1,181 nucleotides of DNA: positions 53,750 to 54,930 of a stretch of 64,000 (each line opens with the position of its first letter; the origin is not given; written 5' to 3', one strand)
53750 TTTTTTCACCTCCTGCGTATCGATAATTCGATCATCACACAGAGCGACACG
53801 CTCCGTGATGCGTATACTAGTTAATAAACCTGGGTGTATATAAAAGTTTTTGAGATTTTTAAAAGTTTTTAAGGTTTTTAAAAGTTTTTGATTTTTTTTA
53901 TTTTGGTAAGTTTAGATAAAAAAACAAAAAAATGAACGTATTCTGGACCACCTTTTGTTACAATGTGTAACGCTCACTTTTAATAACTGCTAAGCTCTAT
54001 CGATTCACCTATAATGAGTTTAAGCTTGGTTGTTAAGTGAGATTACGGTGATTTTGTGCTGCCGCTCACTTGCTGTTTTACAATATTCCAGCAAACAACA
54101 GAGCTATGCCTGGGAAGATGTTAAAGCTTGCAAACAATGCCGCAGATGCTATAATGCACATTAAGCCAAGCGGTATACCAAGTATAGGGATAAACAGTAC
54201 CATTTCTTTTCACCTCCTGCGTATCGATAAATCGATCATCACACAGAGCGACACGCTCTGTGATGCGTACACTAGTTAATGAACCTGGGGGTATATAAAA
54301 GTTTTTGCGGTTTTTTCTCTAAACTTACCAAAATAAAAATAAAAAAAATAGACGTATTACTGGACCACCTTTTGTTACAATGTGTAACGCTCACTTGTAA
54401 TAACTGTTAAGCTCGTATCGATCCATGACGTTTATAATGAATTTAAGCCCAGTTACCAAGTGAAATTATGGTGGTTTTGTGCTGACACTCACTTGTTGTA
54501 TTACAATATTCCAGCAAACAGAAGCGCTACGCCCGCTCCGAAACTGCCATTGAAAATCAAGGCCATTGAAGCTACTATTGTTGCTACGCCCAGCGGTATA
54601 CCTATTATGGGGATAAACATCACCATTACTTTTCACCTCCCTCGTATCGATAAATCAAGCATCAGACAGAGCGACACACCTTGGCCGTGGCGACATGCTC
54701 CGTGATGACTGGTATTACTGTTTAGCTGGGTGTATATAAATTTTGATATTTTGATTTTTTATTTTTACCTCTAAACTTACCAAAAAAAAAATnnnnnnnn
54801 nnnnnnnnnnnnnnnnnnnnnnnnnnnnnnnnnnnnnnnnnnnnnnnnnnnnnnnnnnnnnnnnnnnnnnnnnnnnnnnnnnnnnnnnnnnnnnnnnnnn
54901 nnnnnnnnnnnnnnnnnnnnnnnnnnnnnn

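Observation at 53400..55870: Tandem array of five self-contained cassettes, each encoding a 41-aa completely uncharged membrane peptide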

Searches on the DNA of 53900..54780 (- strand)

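Call 92: search_dna_similar(query=window:53900-54780:-, collection=plasmids, mode=distant, max_rows=5)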
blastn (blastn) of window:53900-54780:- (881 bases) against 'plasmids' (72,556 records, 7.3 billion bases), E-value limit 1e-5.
No match.
